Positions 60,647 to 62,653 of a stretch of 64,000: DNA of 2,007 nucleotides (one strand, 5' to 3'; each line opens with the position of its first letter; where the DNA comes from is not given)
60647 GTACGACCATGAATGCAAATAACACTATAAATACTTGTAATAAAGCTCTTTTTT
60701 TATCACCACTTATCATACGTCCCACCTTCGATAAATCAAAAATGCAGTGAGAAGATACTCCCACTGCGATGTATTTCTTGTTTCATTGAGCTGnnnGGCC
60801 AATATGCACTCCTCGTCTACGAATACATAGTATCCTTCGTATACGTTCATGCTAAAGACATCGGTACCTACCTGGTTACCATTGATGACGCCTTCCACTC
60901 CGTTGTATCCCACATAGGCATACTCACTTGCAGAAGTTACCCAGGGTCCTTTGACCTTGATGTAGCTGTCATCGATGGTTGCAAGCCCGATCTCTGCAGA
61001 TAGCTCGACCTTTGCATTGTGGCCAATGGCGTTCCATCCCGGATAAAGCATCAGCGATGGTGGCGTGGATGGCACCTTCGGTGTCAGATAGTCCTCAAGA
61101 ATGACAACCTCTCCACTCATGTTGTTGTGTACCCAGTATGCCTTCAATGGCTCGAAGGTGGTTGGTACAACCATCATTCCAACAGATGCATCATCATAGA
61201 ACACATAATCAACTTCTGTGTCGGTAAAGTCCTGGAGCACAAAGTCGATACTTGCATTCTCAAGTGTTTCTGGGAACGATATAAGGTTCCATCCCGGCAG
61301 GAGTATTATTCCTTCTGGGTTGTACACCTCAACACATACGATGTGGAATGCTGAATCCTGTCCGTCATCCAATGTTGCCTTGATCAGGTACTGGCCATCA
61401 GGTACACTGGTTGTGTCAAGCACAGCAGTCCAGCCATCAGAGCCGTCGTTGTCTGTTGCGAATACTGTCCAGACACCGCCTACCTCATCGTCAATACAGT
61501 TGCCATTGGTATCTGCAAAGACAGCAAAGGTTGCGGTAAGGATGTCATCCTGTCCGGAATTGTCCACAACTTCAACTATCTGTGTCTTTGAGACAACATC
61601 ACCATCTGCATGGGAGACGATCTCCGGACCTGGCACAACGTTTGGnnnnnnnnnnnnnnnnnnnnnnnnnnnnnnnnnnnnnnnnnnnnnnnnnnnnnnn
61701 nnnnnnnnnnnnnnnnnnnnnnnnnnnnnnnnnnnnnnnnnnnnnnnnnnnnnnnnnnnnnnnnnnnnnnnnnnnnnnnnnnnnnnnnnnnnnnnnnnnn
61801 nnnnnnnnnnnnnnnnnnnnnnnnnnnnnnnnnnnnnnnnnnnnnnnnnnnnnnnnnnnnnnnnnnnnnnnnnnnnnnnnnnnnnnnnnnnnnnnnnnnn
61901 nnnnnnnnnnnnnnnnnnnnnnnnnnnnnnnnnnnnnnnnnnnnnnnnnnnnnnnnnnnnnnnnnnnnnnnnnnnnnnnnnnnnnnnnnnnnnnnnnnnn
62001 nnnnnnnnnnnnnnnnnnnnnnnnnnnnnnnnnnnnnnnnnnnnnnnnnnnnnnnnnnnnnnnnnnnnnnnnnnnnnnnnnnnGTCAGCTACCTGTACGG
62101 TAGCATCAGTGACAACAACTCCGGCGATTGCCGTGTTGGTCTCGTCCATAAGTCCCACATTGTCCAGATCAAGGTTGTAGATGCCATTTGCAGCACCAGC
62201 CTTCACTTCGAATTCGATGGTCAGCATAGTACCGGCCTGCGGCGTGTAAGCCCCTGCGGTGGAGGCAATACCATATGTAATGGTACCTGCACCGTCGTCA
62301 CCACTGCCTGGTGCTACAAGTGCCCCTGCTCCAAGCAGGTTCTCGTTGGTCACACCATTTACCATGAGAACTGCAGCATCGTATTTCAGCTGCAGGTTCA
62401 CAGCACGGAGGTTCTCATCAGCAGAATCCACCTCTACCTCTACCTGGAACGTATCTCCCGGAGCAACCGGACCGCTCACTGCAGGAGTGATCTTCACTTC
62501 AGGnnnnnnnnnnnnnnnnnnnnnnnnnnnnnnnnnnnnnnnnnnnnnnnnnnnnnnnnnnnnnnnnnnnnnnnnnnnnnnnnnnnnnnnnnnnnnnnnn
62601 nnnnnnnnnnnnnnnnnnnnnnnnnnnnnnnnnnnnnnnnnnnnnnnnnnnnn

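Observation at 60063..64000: Cohesin-dockerin pair: dockerin protein, then three-cohesin scaffoldin, then membrane-anchored small protein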

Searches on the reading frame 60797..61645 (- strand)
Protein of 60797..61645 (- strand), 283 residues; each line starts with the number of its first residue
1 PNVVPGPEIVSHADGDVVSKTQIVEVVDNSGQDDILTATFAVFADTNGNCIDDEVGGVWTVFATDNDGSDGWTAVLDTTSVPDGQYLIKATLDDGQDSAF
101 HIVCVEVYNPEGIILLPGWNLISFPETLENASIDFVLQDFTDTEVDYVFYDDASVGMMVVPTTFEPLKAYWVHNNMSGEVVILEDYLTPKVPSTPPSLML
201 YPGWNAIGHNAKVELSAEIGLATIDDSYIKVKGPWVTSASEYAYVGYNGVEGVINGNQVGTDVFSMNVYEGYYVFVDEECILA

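Call 45: predict_structure(alignment_id=A2)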
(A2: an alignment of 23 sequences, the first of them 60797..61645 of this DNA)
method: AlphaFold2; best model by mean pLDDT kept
length: 283 residues; sequences in the alignment: 23
mean_pLDDT: 91.1   pTM: 0.85
mean pLDDT of the five models: 91.1, 90.8, 90.1, 90.0, 82.6
residues with pLDDT >= 90: 205; 70-90: 70; 50-70: 8; < 50: 0
segments of 3 or more residues with pLDDT < 50: none
pLDDT, mean of each block of 10 residues (from residue 1): 88 89 92 89 87 72 81 86 92 94 92 93 93 96 96 95 96 95 93 88 95 90 95 92 95 88 92 97 94
secondary structure, 60 per line:
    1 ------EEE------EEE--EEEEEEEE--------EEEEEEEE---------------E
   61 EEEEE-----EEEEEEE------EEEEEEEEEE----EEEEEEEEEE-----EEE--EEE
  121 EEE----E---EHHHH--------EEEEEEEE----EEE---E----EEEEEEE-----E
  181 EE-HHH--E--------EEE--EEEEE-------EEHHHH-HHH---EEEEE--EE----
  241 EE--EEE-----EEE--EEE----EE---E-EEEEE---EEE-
elements in order: E7-9 E16-18 E21-28 E37-44 E60-65 E71-77 E84-93 E98-107 E113-115 E118-123 H133-136 E145-152 E157-159 E168-174 E180-182 E198-200 E203-207 H217-220 E228-232 E245-247 E253-255 E258-260 E272-276 E280-282
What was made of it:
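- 61322..61645 (-): Ig/FN3-like spacer domain (aa 467-574). AF2 model pLDDT 91 (call 45).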

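Call 55: fold_search(model_id=the predicted structure, library=pdb)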
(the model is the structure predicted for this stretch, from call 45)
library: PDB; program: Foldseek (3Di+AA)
matches with E <= 10: 1990; with E <= 0.001: 34
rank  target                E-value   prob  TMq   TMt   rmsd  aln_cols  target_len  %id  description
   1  8cka_B                3.7e-05  1.00  0.31  0.22  11.0       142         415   16  Deinococcus radidurans HPI S-layer (released 2023-04-19)
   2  3tp4_B                2.0e-04  1.00  0.26  0.17   3.8       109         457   26  Crystal Structure of engineered protein at the resolution 1.98A, Northeast Structural Genomics Consortium Target OR128 (released 2011-10-05)
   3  8s80_A                2.2e-04  1.00  0.26  0.32  13.3       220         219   12  Domains 4 and 5 of Sap S-layer protein from Bacillus anthracis (released 2024-11-20)
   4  6ndq_A                2.3e-04  1.00  0.26  0.37   5.2       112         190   11  Crystal structure of a LPMO from Kitasatospora papulosa (released 2019-12-18)
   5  9g93_A                2.6e-04  0.94  0.27  0.15  26.4       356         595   12  CryoET structure of the in vitro grown Bacillus anthracis Sap S-layer (released 2024-12-18)
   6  1za6_B                2.9e-04  0.87  0.25  0.23  25.3       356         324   10  The structure of an antitumor CH2-domain-deleted humanized antibody (released 2005-05-10)
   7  6tn6                  3.2e-04  1.00  0.29  0.18   3.8       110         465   15  X-ray structure of the endo-beta-1,4-mannanase from Thermotoga petrophila (released 2020-04-29)
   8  6ndq_B                3.2e-04  1.00  0.27  0.38   4.9       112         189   10  Crystal structure of a LPMO from Kitasatospora papulosa (released 2019-12-18)
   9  9jbq_A                4.2e-04  0.99  0.23  0.30  15.1       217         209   10  Structure of the complex between h1F3 Fab and PcrV fragment (released 2024-09-11)
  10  7kmg_D                4.5e-04  0.99  0.25  0.30  14.2       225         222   10  LY-CoV555 neutralizing antibody against SARS-CoV-2 (released 2021-01-27)
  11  1qse_D                4.5e-04  0.98  0.24  0.32  14.2       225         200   11  STRUCTURE OF HUMAN A6-TCR BOUND TO HLA-A2 COMPLEXED WITH ALTERED HTLV-1 TAX PEPTIDE V7R (released 1999-12-21)
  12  4fze_H                5.6e-04  0.98  0.24  0.29  13.9       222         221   11  Crystal structure of N26_i1 Fab, an ADCC mediating anti-HIV-1 antibody. (released 2013-07-10)
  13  8cka_A                5.6e-04  0.96  0.25  0.15  21.2       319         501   10  Deinococcus radidurans HPI S-layer (released 2023-04-19)
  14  7ubs_H                5.6e-04  0.93  0.22  0.26  18.5       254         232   12  Pfs230 D1 domain in complex with 230AS-26 (released 2023-02-15)
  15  9oap_H                5.9e-04  0.99  0.26  0.32  14.4       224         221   10  Crystal structure of antibody Fab G001-58 from IAVI G001 human trial in complex with a germline-targeting gp120 engine (released 2025-06-25)
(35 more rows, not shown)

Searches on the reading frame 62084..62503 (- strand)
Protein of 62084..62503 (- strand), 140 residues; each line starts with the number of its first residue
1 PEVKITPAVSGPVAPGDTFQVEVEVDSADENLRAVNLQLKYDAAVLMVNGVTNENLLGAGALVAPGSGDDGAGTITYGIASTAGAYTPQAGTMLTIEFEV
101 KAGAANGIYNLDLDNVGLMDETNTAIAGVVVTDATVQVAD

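Call 76: search_solved_structures(query=window:62084-62503:-, max_evalue=0.01, show_alignments=1)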
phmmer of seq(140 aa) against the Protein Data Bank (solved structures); distinct sequences matched with E-value up to 0.01: 1.
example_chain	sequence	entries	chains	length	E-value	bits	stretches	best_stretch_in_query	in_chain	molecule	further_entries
4ums_A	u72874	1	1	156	0.005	20.5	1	32-137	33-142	CELLULOSOMAL ANCHORING SCAFFOLDIN B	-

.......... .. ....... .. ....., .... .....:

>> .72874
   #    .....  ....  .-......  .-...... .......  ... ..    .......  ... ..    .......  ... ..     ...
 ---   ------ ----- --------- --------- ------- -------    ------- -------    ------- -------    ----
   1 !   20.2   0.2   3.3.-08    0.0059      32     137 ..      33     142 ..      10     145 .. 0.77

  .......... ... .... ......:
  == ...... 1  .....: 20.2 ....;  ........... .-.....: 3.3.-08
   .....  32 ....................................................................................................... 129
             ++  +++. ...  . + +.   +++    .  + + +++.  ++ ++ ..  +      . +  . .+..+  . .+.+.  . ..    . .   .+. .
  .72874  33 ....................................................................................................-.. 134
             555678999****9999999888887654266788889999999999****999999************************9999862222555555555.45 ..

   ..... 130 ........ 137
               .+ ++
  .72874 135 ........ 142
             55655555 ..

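Call 78: search_solved_structures(query=A6, max_evalue=0.001)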
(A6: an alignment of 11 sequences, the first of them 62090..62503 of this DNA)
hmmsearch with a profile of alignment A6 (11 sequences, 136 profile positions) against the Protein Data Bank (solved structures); distinct sequences matched with E-value up to 0.001: 17.
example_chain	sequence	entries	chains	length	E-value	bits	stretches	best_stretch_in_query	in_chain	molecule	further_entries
1g1k_A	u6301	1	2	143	1.2e-09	41.4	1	6-136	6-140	SCAFFOLDING PROTEIN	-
2vn5_A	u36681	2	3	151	1.8e-09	40.8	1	9-136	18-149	SCAFFOLDING PROTEIN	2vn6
3l8q_A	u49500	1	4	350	7.9e-09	38.7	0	4-101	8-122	Cellulosomal scaffoldin adaptor protein B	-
4ums_A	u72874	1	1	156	3.2e-07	33.6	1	30-115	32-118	CELLULOSOMAL ANCHORING SCAFFOLDIN B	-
1zv9_A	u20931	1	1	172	5.4e-05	26.3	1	4-101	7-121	Cellulosomal scaffoldin adaptor protein B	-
1qzn_A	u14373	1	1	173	5.6e-05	26.3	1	4-101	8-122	cellulosomal scaffoldin adaptor protein B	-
3f2l_A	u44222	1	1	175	6e-05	26.2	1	4-101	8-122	Cellulosomal scaffoldin adaptor protein B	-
3bwz_A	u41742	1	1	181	6.5e-05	26.1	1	4-101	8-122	Cellulosomal scaffoldin adaptor protein B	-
5lxv_A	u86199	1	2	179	0.00012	25.2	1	2-60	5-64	Scaffoldin C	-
4uyp_A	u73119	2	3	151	0.00014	25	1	29-136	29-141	Cellulosomal scaffoldin anchoring protein C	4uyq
5m2o_A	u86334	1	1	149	0.00015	24.9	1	8-134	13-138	Putative cellulosomal scaffoldin protein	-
1aoh_A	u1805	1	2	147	0.00022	24.3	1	3-136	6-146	Cellulosomal-scaffolding protein A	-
5aoz_A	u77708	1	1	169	0.00022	24.3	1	8-134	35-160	PUTATIVE CELLULOSOMAL SCAFFOLDIN PROTEIN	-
6kgc_A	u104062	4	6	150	0.00024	24.2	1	13-128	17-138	Probably cellulosomal scaffolding protein, secreted cellulose-binding and cohesin domain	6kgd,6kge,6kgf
6kg8_A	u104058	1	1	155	0.00027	24.1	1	13-128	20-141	Probably cellulosomal scaffolding protein, secreted cellulose-binding and cohesin domain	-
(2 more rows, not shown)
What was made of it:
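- On Cohesin (Pfam PF00963): Best is 1g1k_A at E 1.2e-9 (call 78).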
